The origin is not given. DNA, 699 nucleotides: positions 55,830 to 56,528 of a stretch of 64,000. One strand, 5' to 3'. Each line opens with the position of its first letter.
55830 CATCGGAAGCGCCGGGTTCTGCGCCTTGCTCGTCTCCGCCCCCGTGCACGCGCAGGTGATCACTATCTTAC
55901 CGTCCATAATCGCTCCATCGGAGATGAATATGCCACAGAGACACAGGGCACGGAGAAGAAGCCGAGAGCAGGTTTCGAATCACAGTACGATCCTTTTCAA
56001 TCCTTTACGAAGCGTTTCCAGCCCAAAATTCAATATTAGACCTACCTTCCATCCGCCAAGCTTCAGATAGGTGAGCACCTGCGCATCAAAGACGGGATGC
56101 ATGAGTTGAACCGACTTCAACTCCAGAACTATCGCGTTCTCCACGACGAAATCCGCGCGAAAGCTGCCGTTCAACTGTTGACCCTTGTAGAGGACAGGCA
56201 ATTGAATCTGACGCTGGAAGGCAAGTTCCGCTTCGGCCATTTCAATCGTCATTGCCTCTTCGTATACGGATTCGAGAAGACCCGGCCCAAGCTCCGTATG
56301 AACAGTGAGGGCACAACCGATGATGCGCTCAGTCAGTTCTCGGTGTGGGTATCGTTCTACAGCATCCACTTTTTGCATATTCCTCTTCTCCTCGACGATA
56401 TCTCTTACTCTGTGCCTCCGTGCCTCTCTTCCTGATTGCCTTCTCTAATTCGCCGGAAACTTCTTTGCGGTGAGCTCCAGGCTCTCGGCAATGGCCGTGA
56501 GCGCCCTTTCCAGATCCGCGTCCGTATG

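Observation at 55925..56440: A GxxExxY (PD-(D/E)XK-like) gene sits inside a split copy of the operon's intergenic repeat, a possible REP/RAYT-like autonomous/non-autonomous pair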

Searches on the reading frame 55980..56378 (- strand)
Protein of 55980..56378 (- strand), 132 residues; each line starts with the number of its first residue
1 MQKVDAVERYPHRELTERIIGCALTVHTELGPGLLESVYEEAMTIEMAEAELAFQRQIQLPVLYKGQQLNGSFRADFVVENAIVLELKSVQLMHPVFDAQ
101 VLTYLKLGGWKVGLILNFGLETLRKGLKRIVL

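Call 7: search_protein_families(library=pfam, proteins=[window:55980-56378:-])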
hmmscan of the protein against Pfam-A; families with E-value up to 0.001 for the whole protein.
window:55980-56378:- (132 aa): 1 family
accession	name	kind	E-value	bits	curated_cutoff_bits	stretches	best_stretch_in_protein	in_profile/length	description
PF13366.12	PDDEXK_3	-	7.1e-40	136.5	22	1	14-130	2-117/117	PD-(D/E)XK nuclease superfamily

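Call 8: search_protein_families(library=ncbifam, proteins=[window:55980-56378:-])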
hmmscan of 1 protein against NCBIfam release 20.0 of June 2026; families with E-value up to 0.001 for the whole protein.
window:55980-56378:- (132 aa): 1 family
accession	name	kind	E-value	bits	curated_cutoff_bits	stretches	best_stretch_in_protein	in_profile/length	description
TIGR04256.1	GxxExxY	subfamily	1.2e-41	141.7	35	1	14-131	1-116/116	GxxExxY protein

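Call 17: find_homologous_proteins(query=window:55980-56378:-)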
Query window:55980-56378:- (132 aa): 7999 proteins with E <= 0.001 among 8000 candidates; the best 120 are listed.
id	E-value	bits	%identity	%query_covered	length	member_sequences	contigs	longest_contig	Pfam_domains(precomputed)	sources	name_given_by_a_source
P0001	6.6e-79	280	100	100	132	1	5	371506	PF13366.13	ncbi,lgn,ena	ncbi:MAG: GxxExxY protein [Rectinemataceae bacterium]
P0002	1.1e-57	212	75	95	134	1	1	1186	PF13366.13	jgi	jgi:GxxExxY protein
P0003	7.0e-57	209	74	95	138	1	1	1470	PF13366.13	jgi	jgi:GxxExxY protein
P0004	1.2e-55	205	76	93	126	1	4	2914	PF13366.13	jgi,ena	-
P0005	2.6e-55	204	73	97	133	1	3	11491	PF13366.13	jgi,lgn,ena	jgi:GxxExxY protein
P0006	1.6e-54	202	71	97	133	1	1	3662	PF13366.13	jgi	jgi:GxxExxY protein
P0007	3.6e-54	200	71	95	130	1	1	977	PF13366.13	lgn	-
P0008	5.6e-54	200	71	97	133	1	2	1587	PF13366.13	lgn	-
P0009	1.3e-48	183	66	95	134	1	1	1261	PF13366.13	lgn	-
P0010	2.2e-48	182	64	96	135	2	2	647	PF13366.13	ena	-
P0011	6.1e-48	180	65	93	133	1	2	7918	PF13366.13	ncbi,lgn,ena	-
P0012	1.9e-47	179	66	95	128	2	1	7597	PF13366.13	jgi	jgi:GxxExxY protein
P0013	3.3e-45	171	63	93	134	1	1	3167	PF13366.13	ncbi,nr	ncbi:MAG TPA: GxxExxY protein [Rectinemataceae bacterium]|nr:GxxExxY protein [Rectinemataceae bacter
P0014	4.2e-42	161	63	95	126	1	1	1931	PF13366.13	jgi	jgi:GxxExxY protein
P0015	1.6e-41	160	60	95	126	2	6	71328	PF13366.13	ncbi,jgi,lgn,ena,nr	ncbi:MAG TPA: GxxExxY protein [Spirochaetia bacterium]|nr:GxxExxY protein [Spirochaetia bacterium]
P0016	2.5e-41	159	63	90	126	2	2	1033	PF13366.13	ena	-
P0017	3.4e-40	155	62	89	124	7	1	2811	PF13366.13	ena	-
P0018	1.2e-38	150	61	91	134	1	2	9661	PF13366.13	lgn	-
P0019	2.3e-38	149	60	91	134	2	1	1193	PF13366.13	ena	-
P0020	2.9e-38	149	59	89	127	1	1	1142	PF13366.13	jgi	jgi:GxxExxY protein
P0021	3.3e-38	149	56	97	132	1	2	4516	PF13366.13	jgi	jgi:GxxExxY protein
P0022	1.8e-37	146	60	91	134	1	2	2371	PF13366.13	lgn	-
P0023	2.1e-37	146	61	89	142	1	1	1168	PF13366.13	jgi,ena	-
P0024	2.7e-37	146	57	92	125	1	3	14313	PF13366.13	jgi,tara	jgi:GxxExxY protein|tara:strand:+ start:627 stop:1004 length:378 start_codon:yes stop_codon:yes gene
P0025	2.8e-37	146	57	92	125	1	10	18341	PF13366.13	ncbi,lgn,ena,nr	ncbi:MAG: GxxExxY protein [Candidatus Marinimicrobia bacterium]|nr:GxxExxY protein [Candidatus Neoma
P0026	3.1e-37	146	58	91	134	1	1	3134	PF13366.13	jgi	jgi:GxxExxY protein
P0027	3.1e-37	146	57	91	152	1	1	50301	PF13366.13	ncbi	-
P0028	3.6e-37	145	60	89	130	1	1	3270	PF13366.13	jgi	jgi:GxxExxY protein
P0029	4.0e-37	145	60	90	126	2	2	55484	PF13366.13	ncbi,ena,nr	ncbi:MAG: GxxExxY protein [Spirochaetales bacterium]|nr:GxxExxY protein [Spirochaetales bacterium]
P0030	6.3e-37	145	56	92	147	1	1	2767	PF13366.13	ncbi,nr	ncbi:MAG TPA: GxxExxY protein [Vicinamibacteria bacterium]|nr:GxxExxY protein [Vicinamibacteria bact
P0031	6.3e-37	145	57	91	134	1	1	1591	PF13366.13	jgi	jgi:GxxExxY protein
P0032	6.9e-37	145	56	95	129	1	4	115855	PF13366.13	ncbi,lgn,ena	-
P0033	7.6e-37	144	55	90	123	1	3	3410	PF13366.13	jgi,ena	-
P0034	8.8e-37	144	57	91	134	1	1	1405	PF13366.13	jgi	jgi:GxxExxY protein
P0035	9.3e-37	144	56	99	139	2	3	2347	PF13366.13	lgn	-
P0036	1.0e-36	144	56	90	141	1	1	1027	PF13366.13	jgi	-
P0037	1.3e-36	144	56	91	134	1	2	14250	PF13366.13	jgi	jgi:GxxExxY protein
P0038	1.3e-36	144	58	91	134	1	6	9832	PF13366.13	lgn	-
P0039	1.6e-36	143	58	91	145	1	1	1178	PF13366.13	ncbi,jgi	-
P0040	1.7e-36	143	53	95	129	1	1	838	PF13366.13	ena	-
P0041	2.3e-36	143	53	95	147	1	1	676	PF13366.13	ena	-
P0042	2.4e-36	143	57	90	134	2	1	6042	PF13366.13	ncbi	-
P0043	4.0e-36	142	57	91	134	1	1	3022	PF13366.13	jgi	jgi:GxxExxY protein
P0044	4.3e-36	142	58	91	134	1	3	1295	PF13366.13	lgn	-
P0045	4.3e-36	142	58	90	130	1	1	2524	PF13366.13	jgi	jgi:GxxExxY protein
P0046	4.3e-36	142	53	95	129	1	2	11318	PF13366.13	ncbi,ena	-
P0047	4.5e-36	142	56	95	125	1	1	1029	PF13366.13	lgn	-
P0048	4.8e-36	142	60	91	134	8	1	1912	PF13366.13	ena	-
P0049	5.2e-36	142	60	92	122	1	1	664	PF13366.13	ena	-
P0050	5.6e-36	142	61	90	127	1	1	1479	PF13366.13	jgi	jgi:GxxExxY protein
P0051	5.6e-36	142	56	90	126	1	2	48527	PF13366.13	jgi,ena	-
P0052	5.9e-36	142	56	90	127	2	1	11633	PF13366.13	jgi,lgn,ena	-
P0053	6.5e-36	141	56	90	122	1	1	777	PF13366.13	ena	-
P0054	6.8e-36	141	57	92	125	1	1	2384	PF13366.13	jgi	jgi:GxxExxY protein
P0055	6.9e-36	141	53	95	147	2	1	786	PF13366.13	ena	-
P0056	7.7e-36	141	54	91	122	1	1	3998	PF13366.13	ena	-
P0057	8.3e-36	141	55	99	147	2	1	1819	PF13366.13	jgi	jgi:GxxExxY protein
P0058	8.9e-36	141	53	89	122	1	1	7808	PF13366.13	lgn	-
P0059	9.1e-36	141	59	89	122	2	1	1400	PF13366.13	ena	-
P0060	9.5e-36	141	53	95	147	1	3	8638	PF13366.13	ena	-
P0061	1.1e-35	141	54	90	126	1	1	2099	PF13366.13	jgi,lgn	jgi:GxxExxY protein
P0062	1.1e-35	141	52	90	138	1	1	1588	PF13366.13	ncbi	-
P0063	1.2e-35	141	55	92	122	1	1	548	PF13366.13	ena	-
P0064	1.2e-35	141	56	92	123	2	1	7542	PF13366.13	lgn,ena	-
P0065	1.3e-35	140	56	92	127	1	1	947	PF13366.13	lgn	-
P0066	1.4e-35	140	57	92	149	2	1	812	PF13366.13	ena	-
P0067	1.4e-35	140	55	96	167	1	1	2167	PF13366.13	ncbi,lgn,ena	-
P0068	1.6e-35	140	52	98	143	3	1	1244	PF13366.13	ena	-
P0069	1.8e-35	140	57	90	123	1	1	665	PF13366.13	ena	-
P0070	2.0e-35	140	56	90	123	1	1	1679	PF13366.13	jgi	jgi:GxxExxY protein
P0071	2.1e-35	140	56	90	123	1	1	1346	PF13366.13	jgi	-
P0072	2.1e-35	140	56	90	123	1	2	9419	PF13366.13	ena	-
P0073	2.2e-35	140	57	91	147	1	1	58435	PF13366.13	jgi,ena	-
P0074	2.2e-35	140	55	90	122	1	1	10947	PF13366.13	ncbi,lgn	-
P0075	2.3e-35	140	58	89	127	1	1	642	PF13366.13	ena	-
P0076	2.3e-35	140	55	91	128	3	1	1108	PF13366.13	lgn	-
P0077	2.5e-35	140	57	91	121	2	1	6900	PF13366.13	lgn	-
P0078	2.5e-35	140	56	89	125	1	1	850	PF13366.13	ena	-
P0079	2.9e-35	139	54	91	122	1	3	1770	PF13366.13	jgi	-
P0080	3.0e-35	139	58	89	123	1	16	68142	PF13366.13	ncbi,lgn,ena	-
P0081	3.1e-35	139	58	89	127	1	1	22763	PF13366.13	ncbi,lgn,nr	ncbi:MAG TPA: GxxExxY protein [Verrucomicrobiae bacterium]|nr:GxxExxY protein [Verrucomicrobiae bact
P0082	3.3e-35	139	53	89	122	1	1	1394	PF13366.13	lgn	-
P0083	3.3e-35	139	48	98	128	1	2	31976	PF13366.13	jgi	jgi:GxxExxY protein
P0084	3.3e-35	139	56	91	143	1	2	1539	PF13366.13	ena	-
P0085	3.4e-35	139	56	89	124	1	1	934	PF13366.13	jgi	jgi:GxxExxY protein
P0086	3.4e-35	139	55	92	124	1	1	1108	PF13366.13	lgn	-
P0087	3.4e-35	139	58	91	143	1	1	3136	PF13366.13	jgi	jgi:GxxExxY protein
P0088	3.5e-35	139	55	90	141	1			PF13366.13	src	-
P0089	4.3e-35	139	58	89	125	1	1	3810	PF13366.13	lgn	-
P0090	4.3e-35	139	56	89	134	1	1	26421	PF13366.13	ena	-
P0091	4.4e-35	139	56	89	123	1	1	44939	PF13366.13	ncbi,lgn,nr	ncbi:MAG TPA: GxxExxY protein [Blastocatellia bacterium]|nr:GxxExxY protein [Blastocatellia bacteriu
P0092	4.4e-35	139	56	90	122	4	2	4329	PF13366.13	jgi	jgi:GxxExxY protein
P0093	4.6e-35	139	56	89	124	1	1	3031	PF13366.13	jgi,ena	jgi:GxxExxY protein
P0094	4.6e-35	139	54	90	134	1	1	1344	PF13366.13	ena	-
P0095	5.1e-35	139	58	89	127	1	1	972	PF13366.13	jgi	jgi:GxxExxY protein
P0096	5.3e-35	138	53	91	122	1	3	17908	PF13366.13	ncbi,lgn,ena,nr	ncbi:MAG TPA: GxxExxY protein [Candidatus Marinimicrobia bacterium]|nr:GxxExxY protein [Candidatus N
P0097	5.3e-35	138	56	90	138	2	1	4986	PF13366.13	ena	-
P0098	5.3e-35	138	58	89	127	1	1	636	PF13366.13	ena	-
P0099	5.8e-35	138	55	97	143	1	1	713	PF13366.13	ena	-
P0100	6.1e-35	138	50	95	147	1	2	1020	PF13366.13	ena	-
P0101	6.2e-35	138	56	90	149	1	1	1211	PF13366.13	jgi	jgi:GxxExxY protein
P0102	6.3e-35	138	54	90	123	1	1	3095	PF13366.13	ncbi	-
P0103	6.6e-35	138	51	100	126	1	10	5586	PF13366.13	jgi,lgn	jgi:GxxExxY protein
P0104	6.8e-35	138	51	96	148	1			PF13366.13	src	-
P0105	6.8e-35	138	56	90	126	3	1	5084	PF13366.13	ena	-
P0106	6.9e-35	138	58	89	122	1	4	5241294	PF13366.13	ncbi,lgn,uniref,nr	ncbi:GxxExxY protein [Geomonas paludis]|uniref:GxxExxY protein n=1 Tax=Geomonas paludis TaxID=274018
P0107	7.1e-35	138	58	89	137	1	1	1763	PF13366.13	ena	-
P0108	7.4e-35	138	56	90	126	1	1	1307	PF13366.13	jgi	-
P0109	7.5e-35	138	56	90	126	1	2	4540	PF13366.13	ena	-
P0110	7.9e-35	138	56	91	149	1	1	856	PF13366.13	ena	-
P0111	9.0e-35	138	58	91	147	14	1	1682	PF13366.13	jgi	jgi:GxxExxY protein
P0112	9.0e-35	138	58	89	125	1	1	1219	PF13366.13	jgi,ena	-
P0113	9.3e-35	138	53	90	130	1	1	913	PF13366.13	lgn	-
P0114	9.4e-35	138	57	89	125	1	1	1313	PF13366.13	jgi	jgi:GxxExxY protein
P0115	9.6e-35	138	55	90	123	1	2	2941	PF13366.13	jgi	jgi:GxxExxY protein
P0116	1.1e-34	138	54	95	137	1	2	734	PF13366.13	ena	-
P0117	1.1e-34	137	56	94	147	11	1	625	PF13366.13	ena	-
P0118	1.2e-34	137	57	89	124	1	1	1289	PF13366.13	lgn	-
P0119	1.2e-34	137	53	90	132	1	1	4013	PF13366.13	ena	-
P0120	1.2e-34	137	58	89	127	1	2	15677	PF13366.13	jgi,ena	jgi:GxxExxY protein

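Call 18: find_encoding_contigs(protein=window:55980-56378:-, flank=10000, max_places=10)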
Protein window:55980-56378:- (132 aa): 13 contigs read that carry it; 8 places shown.
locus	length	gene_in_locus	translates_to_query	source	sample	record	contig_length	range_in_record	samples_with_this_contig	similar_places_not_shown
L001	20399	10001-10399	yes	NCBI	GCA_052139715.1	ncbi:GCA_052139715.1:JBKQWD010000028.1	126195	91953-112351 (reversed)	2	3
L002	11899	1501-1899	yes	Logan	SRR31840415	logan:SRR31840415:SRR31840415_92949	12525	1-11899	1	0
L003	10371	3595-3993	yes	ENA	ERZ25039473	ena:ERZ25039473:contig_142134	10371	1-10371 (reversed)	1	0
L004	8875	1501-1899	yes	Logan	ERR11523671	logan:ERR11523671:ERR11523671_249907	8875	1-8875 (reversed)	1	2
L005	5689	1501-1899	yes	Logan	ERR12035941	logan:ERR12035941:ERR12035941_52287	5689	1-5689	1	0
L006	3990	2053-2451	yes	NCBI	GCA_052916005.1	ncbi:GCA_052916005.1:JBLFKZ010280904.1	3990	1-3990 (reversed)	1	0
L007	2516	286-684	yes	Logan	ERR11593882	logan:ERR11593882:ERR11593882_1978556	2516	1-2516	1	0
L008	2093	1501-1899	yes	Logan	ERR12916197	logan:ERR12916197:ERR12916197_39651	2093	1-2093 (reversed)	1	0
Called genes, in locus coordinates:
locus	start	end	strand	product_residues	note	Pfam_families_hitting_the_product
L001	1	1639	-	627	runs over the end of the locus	PF00563:EAL, PF00571:CBS (faint), PF00990:GGDEF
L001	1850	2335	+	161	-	PF00300:His_Phos_1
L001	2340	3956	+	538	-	PF01928:CYTH, PF05235:CHAD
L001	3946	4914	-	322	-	PF01180:DHO_dh, PF01207:Dus (faint), PF03060:NMO (weak)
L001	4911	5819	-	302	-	PF10418:DHODB_Fe-S_bind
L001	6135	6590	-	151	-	-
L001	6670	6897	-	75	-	-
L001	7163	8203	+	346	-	PF26370:KDD_N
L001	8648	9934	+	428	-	PF00202:Aminotran_3, PF00155:Aminotran_1_2 (weak)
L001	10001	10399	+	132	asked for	PF13366:PDDEXK_3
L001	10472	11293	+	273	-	PF05853:BKACE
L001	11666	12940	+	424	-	PF13353:Fer4_12 (weak), PF04055:Radical_SAM, PF12544:LAM_C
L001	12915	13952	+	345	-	-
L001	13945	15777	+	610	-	PF00488:MutS_V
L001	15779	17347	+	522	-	PF09043:Lys-AminoMut_A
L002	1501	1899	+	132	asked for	PF13366:PDDEXK_3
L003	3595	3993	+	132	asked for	PF13366:PDDEXK_3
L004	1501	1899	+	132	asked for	PF13366:PDDEXK_3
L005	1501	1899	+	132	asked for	PF13366:PDDEXK_3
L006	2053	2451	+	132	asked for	PF13366:PDDEXK_3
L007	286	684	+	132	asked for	PF13366:PDDEXK_3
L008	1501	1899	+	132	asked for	PF13366:PDDEXK_3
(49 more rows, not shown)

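Call 21: find_related_loci(query=A1, collection=genome_contigs, flank=2000)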
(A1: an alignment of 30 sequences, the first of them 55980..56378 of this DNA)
Query A1 (132 aa) in genome_contigs; peptide patterns used: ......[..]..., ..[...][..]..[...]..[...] (x = any residue, [..] = any of these).
600 stretches matched a pattern (row limit reached: there are more); 589 encode a relative of the query (tblastn E <= 1e-3); the best 80 are kept; 80 distinct loci.
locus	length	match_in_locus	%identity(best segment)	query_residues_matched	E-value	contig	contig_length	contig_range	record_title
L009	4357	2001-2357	50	13-132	3e-40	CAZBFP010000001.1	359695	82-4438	MAG TPA_asm: uncultured Leptospirales bacterium isolate SRP241326_co3_324 genome assembly, contig: NODE_9_length_359695_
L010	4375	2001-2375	49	8-132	5e-39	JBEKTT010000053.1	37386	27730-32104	MAG: Syntrophobacteraceae bacterium isolate SPRUCE 564 SPRUCE_564_53, whole genome shotgun sequence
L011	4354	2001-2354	58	15-132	1e-38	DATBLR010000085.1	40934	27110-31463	MAG TPA_asm: Gemmatimonadales bacterium isolate SMAG_U3977 k141_3696390, whole genome shotgun sequence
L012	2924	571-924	55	15-132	1e-38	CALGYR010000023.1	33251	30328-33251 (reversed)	MAG TPA_asm: uncultured bacterium isolate SRR6007444_bin.47_CONCOCT_v1.1_MAG genome assembly, contig: ERZ724098.723, who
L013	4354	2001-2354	54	15-132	7e-39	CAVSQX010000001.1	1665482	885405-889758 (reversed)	MAG: uncultured Phycisphaerales bacterium isolate MFD04463.bin.2.6 genome assembly, contig: contig_17532, whole genome s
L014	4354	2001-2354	52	14-131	2e-38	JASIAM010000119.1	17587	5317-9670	MAG: Bryobacteraceae bacterium isolate JOPF335 JOPF_N102_contig_25668, whole genome shotgun sequence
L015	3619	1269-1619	49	15-132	4e-38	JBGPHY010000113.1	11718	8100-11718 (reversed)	MAG: Terriglobia bacterium isolate OBJ_0618_7090110_347 k141_10848584_length_11718_cov_12.0000, whole genome shotgun seq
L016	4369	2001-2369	47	8-130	3e-38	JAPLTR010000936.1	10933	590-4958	MAG: Verrucomicrobia bacterium isolate LacPavin_0920_WC70_MAG_67_8 LacPavin_0920_WC70_scaffold_1021855, whole genome sho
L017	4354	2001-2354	50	14-132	5e-38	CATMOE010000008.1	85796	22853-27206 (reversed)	MAG: uncultured Dehalococcoidia bacterium isolate SRR3967319_bin.3_MetaWRAP_v1.3_MAG genome assembly, contig: ERZ508525.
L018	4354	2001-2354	50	14-132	5e-38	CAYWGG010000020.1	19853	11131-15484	MAG TPA_asm: uncultured Dehalococcoidia bacterium isolate binchicken_co21_430 genome assembly, contig: NODE_1440_length_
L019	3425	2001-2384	50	1-131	8e-38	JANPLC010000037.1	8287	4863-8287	MAG: Planctomycetota bacterium isolate VAR_61_metabat_110 VAR_61_k141_3543261, whole genome shotgun sequence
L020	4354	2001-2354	52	15-132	8e-38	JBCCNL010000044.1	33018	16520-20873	MAG: Planctomycetota bacterium isolate P01_C01_bin.78 k141_494343_length_33018_cov_51.9783, whole genome shotgun sequenc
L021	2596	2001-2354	53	15-132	1e-37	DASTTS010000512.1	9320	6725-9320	MAG TPA_asm: Pyrinomonadaceae bacterium isolate SMAG_U2312 k141_946116, whole genome shotgun sequence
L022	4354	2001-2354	51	15-132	1e-37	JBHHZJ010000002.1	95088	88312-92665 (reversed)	MAG: Kiloniellaceae bacterium isolate Maj_1_bin.32 NODE_33_length_95088_cov_17.188366, whole genome shotgun sequence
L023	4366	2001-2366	50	8-132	2e-37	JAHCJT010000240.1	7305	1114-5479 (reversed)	MAG: Alphaproteobacteria bacterium isolate TGS_PRO8 PRO8_240, whole genome shotgun sequence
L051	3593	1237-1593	51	14-132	5e-36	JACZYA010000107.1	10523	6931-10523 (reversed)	MAG: Acidobacteria bacterium isolate B25T1B10 B25T1B10_NODE4036, whole genome shotgun sequence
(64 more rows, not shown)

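Call 26: search_solved_structures(query=A1, max_evalue=0.01, show_alignments=1)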
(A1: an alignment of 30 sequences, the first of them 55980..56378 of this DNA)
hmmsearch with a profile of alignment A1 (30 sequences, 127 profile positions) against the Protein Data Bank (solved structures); distinct sequences matched with E-value up to 0.01: 0.

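Call 49: predict_structure(alignment_id=A1)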
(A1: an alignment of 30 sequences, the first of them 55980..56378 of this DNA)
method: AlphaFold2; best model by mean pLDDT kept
length: 132 residues; sequences in the alignment: 30
mean_pLDDT: 93.4   pTM: 0.84
mean pLDDT of the five models: 93.4, 93.4, 93.3, 92.4, 91.8
residues with pLDDT >= 90: 121; 70-90: 2; 50-70: 3; < 50: 6
segments of 3 or more residues with pLDDT < 50: 1-6
pLDDT, mean of each block of 10 residues (from residue 1): 52 95 98 96 99 98 95 97 98 96 97 98 95 94
secondary structure, 60 per line:
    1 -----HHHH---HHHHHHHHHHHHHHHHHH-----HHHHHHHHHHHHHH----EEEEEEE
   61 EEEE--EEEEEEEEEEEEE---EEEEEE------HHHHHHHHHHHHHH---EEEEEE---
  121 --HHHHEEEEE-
elements in order: H6-9 H13-30 H36-49 E54-64 E67-79 E83-88 H95-108 E112-117 H123-126 E127-131
